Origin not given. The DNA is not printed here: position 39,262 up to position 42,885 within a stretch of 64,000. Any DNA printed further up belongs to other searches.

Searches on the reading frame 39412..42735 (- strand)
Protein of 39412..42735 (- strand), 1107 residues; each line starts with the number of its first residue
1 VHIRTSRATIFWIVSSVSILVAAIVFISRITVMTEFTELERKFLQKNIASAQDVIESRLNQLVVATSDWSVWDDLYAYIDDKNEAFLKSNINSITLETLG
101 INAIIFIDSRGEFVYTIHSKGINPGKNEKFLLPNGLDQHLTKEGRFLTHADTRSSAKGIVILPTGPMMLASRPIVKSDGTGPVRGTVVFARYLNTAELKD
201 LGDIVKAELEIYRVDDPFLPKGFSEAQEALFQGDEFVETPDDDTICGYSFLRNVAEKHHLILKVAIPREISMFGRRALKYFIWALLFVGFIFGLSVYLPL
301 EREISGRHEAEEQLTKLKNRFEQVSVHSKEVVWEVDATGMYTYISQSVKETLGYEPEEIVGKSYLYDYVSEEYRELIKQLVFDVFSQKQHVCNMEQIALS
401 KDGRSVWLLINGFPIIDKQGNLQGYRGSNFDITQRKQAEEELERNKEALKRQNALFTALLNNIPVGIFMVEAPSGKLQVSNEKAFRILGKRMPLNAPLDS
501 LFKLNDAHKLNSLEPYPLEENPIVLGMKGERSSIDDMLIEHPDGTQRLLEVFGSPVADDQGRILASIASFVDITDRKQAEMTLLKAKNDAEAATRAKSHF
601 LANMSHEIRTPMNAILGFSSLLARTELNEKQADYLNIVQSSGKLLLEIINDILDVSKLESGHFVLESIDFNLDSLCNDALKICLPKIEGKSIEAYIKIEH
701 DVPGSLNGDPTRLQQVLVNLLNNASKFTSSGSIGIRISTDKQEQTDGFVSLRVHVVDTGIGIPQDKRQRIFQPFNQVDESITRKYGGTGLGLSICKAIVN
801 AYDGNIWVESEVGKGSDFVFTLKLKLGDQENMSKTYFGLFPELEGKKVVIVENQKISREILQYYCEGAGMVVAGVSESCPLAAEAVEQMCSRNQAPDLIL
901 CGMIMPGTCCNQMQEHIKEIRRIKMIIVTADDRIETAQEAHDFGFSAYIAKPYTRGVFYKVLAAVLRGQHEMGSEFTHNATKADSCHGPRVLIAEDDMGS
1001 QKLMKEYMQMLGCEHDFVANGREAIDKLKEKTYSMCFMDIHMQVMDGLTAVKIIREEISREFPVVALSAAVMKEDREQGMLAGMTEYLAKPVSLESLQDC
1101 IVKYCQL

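Call 13: search_protein_families(library=ncbifam, proteins=[window:39412-42735:-], max_evalue=0.01)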
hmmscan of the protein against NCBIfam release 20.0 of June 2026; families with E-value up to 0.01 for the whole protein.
window:39412-42735:- (1107 aa): 160 families (the best 25 are shown)
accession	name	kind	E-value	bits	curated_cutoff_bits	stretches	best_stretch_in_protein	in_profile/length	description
NF008318.0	PRK11107.1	equivalog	4.5e-123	412.2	890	1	583-1105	279-785/920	two-component sensor histidine kinase BarA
TIGR02956.1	TMAO_torS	equivalog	3.1e-116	389.7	676.5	2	585-971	452-825/967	TMAO reductase system sensor histidine kinase/response regulator TorS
NF041947.1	LuxQ_Vibrio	equivalog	1.2e-96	324.4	1200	2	564-962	439-835/843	quorum-sensing autoinducer 2 sensor kinase/phosphatase LuxQ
NF008302.0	PRK11091.1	equivalog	5.9e-90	302.5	838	3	531-1013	224-680/779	aerobic respiration two-component sensor histidine kinase ArcB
NF038297.2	hybrid_HK_HrmK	equivalog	1.9e-89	300.9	725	2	566-953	204-595/607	hybrid histidine kinase/response regulator HrmK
NF045901.1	HisKinLetSLeg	equivalog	1.4e-86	291.3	1650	1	572-1102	270-786/906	two-component system sensor histidine kinase LetS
NF008099.0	PRK10841.1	equivalog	1.6e-82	277.7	920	1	567-1106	440-941/949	two-component system sensor histidine kinase RcsC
NF011874.0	PRK15347.1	equivalog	7e-80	269.2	852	2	582-825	383-615/921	two component system sensor kinase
NF008543.0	PRK11466.1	equivalog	5.9e-72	242.8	982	2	546-973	392-805/914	TMAO reductase system sensor histidine kinase/response regulator TorS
NF046044.1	PnpS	equivalog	7.1e-70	236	400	2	436-822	37-389/390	two-component system histidine kinase PnpS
NF047874.1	MASE3_PAS_HK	subfamily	1.7e-62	212.2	560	2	436-833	247-634/655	MASE3 domain-containing sensor histidine kinase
NF007420.1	PRK09959.1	equivalog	3.3e-53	180.6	1995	2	567-866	682-979/1197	acid-sensing system histidine kinase EvgS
NF041880.1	EPS_EpsF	equivalog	2.4e-50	171.5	900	3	540-820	224-487/492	response regulator EpsF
NF041832.1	near_NosP_CTERM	subfamily_domain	4.9e-49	167.3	400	2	591-952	1-356/370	NahK/ErcS family hybrid sensor histidine kinase/response regulator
NF008468.0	PRK11360.1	equivalog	3.1e-48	164.6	646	2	448-829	262-613/616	two-component system sensor histidine kinase AtoS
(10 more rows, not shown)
